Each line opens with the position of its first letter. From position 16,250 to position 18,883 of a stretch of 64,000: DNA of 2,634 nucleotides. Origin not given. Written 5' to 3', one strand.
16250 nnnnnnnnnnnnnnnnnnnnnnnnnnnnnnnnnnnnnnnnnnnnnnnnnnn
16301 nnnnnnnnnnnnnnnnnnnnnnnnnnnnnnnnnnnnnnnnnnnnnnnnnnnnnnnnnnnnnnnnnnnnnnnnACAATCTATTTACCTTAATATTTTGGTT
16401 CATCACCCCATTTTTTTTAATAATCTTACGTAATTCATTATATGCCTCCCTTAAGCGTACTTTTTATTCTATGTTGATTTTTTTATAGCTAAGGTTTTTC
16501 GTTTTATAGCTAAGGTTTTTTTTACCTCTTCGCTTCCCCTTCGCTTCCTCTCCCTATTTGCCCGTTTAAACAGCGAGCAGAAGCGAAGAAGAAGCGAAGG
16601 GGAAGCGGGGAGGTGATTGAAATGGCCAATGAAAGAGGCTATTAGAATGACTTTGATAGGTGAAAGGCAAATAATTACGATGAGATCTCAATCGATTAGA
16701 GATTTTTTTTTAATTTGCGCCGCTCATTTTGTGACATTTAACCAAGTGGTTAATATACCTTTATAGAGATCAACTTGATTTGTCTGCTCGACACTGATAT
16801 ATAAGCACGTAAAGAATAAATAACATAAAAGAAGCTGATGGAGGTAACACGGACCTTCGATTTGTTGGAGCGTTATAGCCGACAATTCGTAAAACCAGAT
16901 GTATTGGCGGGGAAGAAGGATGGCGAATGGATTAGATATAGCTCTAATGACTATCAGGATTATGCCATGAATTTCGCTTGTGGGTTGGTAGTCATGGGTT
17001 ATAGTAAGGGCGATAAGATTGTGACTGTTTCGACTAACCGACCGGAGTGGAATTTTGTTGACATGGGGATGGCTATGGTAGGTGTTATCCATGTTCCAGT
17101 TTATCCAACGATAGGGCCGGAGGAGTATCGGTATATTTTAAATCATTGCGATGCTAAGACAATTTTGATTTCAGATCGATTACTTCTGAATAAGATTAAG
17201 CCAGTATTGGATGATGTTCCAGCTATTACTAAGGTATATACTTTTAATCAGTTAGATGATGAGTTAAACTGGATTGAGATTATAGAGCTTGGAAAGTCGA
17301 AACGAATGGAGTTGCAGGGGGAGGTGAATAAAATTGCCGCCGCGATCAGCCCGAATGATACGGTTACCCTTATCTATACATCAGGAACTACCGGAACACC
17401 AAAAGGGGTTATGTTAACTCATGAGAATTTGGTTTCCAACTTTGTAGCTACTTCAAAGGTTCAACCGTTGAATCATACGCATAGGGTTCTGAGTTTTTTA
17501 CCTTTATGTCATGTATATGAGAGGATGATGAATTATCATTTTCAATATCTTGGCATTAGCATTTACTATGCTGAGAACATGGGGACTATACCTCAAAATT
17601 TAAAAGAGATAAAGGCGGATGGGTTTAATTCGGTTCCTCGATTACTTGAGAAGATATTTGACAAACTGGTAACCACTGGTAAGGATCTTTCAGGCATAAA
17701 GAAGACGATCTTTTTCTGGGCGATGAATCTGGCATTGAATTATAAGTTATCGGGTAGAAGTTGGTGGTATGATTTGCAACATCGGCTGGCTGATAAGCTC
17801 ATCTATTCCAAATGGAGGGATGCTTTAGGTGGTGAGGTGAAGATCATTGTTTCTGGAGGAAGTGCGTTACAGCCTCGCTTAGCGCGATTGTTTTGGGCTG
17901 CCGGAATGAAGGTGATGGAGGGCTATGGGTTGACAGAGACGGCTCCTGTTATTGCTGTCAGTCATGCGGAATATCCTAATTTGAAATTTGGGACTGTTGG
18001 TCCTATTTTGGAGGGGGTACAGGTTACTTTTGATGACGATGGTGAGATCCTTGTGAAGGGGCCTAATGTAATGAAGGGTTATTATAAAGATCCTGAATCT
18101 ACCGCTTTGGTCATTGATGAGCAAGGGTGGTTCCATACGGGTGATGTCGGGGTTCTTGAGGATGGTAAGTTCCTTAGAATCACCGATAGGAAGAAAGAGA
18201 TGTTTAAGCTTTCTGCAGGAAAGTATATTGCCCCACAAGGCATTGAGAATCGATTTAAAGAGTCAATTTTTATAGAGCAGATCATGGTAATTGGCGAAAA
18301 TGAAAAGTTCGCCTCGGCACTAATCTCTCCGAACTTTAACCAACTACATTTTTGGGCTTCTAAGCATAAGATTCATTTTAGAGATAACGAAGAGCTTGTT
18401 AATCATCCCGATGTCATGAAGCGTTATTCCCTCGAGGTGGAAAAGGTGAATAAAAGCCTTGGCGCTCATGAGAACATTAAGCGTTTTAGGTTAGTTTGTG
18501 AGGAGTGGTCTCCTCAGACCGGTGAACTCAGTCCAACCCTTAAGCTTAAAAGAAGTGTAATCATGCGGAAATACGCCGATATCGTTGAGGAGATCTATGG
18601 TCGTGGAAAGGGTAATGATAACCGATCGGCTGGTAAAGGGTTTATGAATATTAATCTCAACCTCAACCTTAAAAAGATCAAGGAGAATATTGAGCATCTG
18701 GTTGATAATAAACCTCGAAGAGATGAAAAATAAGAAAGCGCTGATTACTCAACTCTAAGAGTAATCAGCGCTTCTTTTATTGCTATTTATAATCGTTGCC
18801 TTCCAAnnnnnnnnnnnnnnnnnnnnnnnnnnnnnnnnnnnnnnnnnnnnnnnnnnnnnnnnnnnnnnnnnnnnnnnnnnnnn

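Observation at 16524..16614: Unrecognised inverted-repeat element family, copy 1: a 24-bp stem made of 11-bp-phased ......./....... units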

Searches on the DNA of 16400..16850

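Call 56: search_rna_families(source=window, start=16400, end=16850, threshold=evalue, max_evalue=1)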
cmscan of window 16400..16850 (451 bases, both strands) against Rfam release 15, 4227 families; matches with E-value up to 1: 29.
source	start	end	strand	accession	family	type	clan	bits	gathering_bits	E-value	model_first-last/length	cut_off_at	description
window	16524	16614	+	RF04132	mir-4436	Gene; miRNA;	-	39.2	74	6.2e-07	1-85/85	no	mir-4436 microRNA precursor family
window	16516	16622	+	RF04240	mir-4716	Gene; miRNA;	-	39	76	7.6e-07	1-84/84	no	mir-4716 microRNA precursor family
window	16524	16603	-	RF03872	MIR6426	Gene; miRNA;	-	39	96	2.2e-06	1-84/84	no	MIR6426 microRNA precursor family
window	16527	16611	+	RF04073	mir-727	Gene; miRNA;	-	36.9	104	7.6e-06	1-91/91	no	mir-727 microRNA precursor family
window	16524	16614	-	RF04132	mir-4436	Gene; miRNA;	-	35.6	74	6.2e-06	1-85/85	no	mir-4436 microRNA precursor family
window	16531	16607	-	RF03734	mir-4773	Gene; miRNA;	-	35.6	100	7.7e-05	1-78/78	no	mir-4773 microRNA precursor family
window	16523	16604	-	RF04240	mir-4716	Gene; miRNA;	-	35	76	9.7e-06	1-84/84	no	mir-4716 microRNA precursor family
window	16524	16614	+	RF03837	mir-3138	Gene; miRNA;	-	33.9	90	0.00086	1-82/82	no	mir-3138 microRNA precursor family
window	16522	16616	+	RF03849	MIR1219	Gene; miRNA;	-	33.8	79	3e-05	1-82/82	no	MIR1219 microRNA precursor family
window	16526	16601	-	RF01001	mir-609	Gene; miRNA;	-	33.7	98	9.2e-05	1-92/92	no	mir-609 microRNA precursor family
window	16527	16611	+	RF03872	MIR6426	Gene; miRNA;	-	33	96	8.3e-05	1-84/84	no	MIR6426 microRNA precursor family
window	16531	16607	+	RF03734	mir-4773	Gene; miRNA;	-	32.6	100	0.00042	1-78/78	no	mir-4773 microRNA precursor family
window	16522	16609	-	RF03565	mir-1282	Gene; miRNA;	-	32.4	107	0.00012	1-101/101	no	mir-1282 microRNA precursor family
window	16516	16622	+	RF03933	MIR6445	Gene; miRNA;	-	32.1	100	0.00012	1-117/117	no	MIR6445 microRNA precursor family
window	16532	16606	-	RF03837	mir-3138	Gene; miRNA;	-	31.8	90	0.0026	1-82/82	no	mir-3138 microRNA precursor family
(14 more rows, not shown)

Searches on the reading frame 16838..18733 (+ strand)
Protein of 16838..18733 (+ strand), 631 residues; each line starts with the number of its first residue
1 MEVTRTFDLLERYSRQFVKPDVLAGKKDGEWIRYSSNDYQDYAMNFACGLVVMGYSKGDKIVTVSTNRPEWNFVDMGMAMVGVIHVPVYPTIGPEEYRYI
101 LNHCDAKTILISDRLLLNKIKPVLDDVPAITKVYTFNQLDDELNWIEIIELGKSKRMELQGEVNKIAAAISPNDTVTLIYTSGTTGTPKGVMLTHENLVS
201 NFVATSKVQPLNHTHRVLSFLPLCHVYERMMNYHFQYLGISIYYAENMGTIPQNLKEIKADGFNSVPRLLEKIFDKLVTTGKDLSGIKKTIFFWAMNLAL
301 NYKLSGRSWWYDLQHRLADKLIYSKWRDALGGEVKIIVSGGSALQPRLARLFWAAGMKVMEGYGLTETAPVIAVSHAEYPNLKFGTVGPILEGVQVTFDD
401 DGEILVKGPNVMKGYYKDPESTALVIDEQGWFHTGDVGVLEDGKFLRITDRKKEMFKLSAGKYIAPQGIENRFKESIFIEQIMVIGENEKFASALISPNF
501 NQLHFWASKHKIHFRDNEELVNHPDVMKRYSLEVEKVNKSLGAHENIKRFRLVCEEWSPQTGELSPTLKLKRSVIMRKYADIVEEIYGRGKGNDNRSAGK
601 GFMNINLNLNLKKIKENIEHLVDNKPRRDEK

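Call 10: search_protein_families(library=pfam, proteins=[window:16838-18733:+])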
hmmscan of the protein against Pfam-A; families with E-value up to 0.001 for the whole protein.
window:16838-18733:+ (631 aa): 2 families
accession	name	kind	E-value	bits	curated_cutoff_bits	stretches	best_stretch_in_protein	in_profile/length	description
PF00501.34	AMP-binding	-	3.5e-70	237.2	29.9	1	27-416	16-384/384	AMP-binding enzyme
PF23562.2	AMP-binding_C_3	-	1.3e-08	35.7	20.8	1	457-589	5-122/124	AMP-binding enzyme C-terminal domain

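Call 29: find_homologous_proteins(query=window:16838-18733:+, max_evalue=1e-150)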
Query window:16838-18733:+ (631 aa): 7921 proteins with E <= 1e-150 among 8000 candidates; the best 120 are listed.
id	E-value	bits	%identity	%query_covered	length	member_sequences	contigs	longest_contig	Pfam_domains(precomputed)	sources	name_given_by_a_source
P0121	0.0e+0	1445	99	100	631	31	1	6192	PF00501.35,PF23562.3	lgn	-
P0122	0.0e+0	1345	90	100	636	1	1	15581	PF00501.35,PF23562.3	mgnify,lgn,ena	mgnify:FL=1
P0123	0.0e+0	1344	90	100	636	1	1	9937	PF00501.35,PF23562.3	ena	-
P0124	0.0e+0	1344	90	100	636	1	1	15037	PF00501.35,PF23562.3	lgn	-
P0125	0.0e+0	1341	90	100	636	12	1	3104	PF00501.35,PF23562.3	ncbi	-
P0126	0.0e+0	1341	89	100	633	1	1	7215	PF00501.35,PF23562.3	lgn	-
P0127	0.0e+0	1338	89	100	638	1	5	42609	PF00501.35,PF23562.3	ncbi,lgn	-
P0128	0.0e+0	1336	89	100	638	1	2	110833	PF00501.35,PF23562.3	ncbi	-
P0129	0.0e+0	1088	74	98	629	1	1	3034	PF00501.35,PF23562.3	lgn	-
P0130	0.0e+0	1086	76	97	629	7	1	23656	PF00501.35,PF23562.3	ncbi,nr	ncbi:MAG: long-chain fatty acid--CoA ligase, partial [Bacteroidales bacterium]|nr:long-chain fatty a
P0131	0.0e+0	1080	75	97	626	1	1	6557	PF00501.35,PF23562.3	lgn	-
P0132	0.0e+0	1068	74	95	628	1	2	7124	PF00501.35,PF23562.3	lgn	-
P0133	0.0e+0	1065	76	94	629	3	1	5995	PF00501.35,PF23562.3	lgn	-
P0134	2.3e-289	979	69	93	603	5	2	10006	PF00501.35,PF23562.3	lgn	-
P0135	2.7e-289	979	71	93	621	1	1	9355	PF00501.35,PF23562.3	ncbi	-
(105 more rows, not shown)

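Call 30: find_encoding_contigs(protein=P0128, flank=10000, max_places=3)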
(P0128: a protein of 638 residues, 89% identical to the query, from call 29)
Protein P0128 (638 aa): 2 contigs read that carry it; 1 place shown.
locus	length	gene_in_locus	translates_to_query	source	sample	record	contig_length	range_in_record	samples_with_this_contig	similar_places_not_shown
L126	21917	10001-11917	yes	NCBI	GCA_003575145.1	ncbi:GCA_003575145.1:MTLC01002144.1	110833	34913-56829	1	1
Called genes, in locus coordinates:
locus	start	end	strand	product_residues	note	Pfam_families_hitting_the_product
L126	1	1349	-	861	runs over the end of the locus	PF04023:FeoA, PF00009:GTP_EFTU (weak), PF01926:MMR_HSR1, PF02421:FeoB_N, PF17910:FeoB_Cyto, PF07670:Gate, PF07664:FeoB_C, PF07670:Gate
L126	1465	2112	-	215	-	PF00702:Hydrolase, PF13419:HAD_2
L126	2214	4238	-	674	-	-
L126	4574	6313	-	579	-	PF02878:PGM_PMM_I, PF02879:PGM_PMM_II, PF02880:PGM_PMM_III, PF00408:PGM_PMM_IV (faint)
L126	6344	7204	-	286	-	PF01370:Epimerase, PF04321:RmlD_sub_bind, PF16363:GDP_Man_Dehyd, PF02719:Polysacc_synt_2, PF07993:NAD_binding_4 (weak)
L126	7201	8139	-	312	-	PF01073:3Beta_HSD, PF01370:Epimerase, PF02719:Polysacc_synt_2 (faint), PF04321:RmlD_sub_bind, PF07993:NAD_binding_4 (faint), PF16363:GDP_Man_Dehyd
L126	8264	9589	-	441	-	PF03721:UDPG_MGDP_dh_N, PF00984:UDPG_MGDP_dh, PF03720:UDPG_MGDP_dh_C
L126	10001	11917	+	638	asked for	PF00501:AMP-binding, PF23562:AMP-binding_C_3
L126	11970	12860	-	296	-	PF00106:adh_short, PF08659:KR (weak), PF13561:adh_short_C2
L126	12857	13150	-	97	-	PF13183:Fer4_8 (faint), PF14697:Fer4_21 (faint), PF25160:LdpA_Fe-S-bd (faint), PF00037:Fer4 (weak), PF12838:Fer4_7, PF13187:Fer4_9 (weak), PF00037:Fer4 (weak), PF12837:Fer4_6 (weak), +3 more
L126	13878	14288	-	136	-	PF07366:SnoaL, PF12680:SnoaL_2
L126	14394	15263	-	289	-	PF12833:HTH_18, PF00165:HTH_AraC (weak)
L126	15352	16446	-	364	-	PF00255:GSHPx (faint), PF14289:DUF4369, PF00578:AhpC-TSA, PF08534:Redoxin, PF00085:Thioredoxin (weak), PF13905:Thioredoxin_8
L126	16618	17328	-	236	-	PF01694:Rhomboid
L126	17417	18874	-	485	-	PF07690:MFS_1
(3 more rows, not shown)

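Call 31: find_encoding_contigs(protein=P0127, flank=10000, max_places=5)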
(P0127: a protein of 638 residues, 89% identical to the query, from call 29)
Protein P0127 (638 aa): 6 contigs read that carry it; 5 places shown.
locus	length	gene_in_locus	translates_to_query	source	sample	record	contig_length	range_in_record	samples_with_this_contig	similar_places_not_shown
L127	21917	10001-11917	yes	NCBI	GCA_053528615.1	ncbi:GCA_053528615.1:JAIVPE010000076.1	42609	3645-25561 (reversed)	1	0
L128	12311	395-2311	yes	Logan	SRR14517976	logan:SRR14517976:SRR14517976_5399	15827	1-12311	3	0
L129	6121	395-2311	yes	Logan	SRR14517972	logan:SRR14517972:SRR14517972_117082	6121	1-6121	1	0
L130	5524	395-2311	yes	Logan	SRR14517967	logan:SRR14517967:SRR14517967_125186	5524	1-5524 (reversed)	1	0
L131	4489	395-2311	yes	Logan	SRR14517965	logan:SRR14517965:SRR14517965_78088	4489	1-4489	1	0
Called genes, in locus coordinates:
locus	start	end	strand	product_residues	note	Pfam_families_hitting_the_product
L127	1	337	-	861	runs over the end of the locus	PF04023:FeoA, PF00009:GTP_EFTU (weak), PF01926:MMR_HSR1, PF02421:FeoB_N, PF17910:FeoB_Cyto, PF07670:Gate, PF07664:FeoB_C, PF07670:Gate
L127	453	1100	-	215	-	PF00702:Hydrolase, PF13419:HAD_2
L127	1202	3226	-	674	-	-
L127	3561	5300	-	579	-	PF02878:PGM_PMM_I, PF02879:PGM_PMM_II, PF02880:PGM_PMM_III, PF00408:PGM_PMM_IV (faint)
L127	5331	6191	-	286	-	PF01370:Epimerase, PF04321:RmlD_sub_bind, PF16363:GDP_Man_Dehyd, PF02719:Polysacc_synt_2, PF07993:NAD_binding_4 (weak)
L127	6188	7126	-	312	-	PF01073:3Beta_HSD, PF01370:Epimerase, PF02719:Polysacc_synt_2 (faint), PF04321:RmlD_sub_bind, PF07993:NAD_binding_4 (faint), PF16363:GDP_Man_Dehyd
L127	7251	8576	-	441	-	PF03721:UDPG_MGDP_dh_N, PF00984:UDPG_MGDP_dh, PF03720:UDPG_MGDP_dh_C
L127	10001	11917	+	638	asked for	PF00501:AMP-binding, PF23562:AMP-binding_C_3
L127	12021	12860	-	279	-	PF00106:adh_short, PF13561:adh_short_C2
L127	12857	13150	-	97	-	PF13183:Fer4_8 (faint), PF14697:Fer4_21 (faint), PF25160:LdpA_Fe-S-bd (faint), PF00037:Fer4 (weak), PF12838:Fer4_7, PF13187:Fer4_9 (weak), PF00037:Fer4 (weak), PF12837:Fer4_6 (weak), +3 more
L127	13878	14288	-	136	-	PF07366:SnoaL, PF12680:SnoaL_2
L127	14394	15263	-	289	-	PF12833:HTH_18, PF00165:HTH_AraC (weak)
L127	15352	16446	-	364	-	PF00255:GSHPx (faint), PF14289:DUF4369, PF00578:AhpC-TSA, PF08534:Redoxin, PF00085:Thioredoxin (weak), PF13905:Thioredoxin_8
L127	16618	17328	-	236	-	PF01694:Rhomboid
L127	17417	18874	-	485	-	PF07690:MFS_1, PF00854:PTR2 (faint), PF07690:MFS_1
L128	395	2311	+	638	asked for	PF00501:AMP-binding, PF23562:AMP-binding_C_3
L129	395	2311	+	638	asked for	PF00501:AMP-binding, PF23562:AMP-binding_C_3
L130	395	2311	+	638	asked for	PF00501:AMP-binding, PF23562:AMP-binding_C_3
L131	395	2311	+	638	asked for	PF00501:AMP-binding, PF23562:AMP-binding_C_3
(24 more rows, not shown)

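Call 79: find_encoding_contigs(protein=P0121, flank=1500, max_places=10)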
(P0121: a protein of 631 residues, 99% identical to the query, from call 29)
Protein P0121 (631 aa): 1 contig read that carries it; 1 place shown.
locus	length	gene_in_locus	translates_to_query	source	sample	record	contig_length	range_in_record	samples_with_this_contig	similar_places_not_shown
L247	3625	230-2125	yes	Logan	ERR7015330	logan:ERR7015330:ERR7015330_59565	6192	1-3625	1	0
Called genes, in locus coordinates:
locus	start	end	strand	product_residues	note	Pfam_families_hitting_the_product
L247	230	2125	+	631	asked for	PF00501:AMP-binding, PF23562:AMP-binding_C_3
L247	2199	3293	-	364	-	PF14289:DUF4369, PF00578:AhpC-TSA, PF08534:Redoxin, PF00255:GSHPx (weak), PF00085:Thioredoxin, PF13905:Thioredoxin_8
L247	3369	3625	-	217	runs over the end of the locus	PF01694:Rhomboid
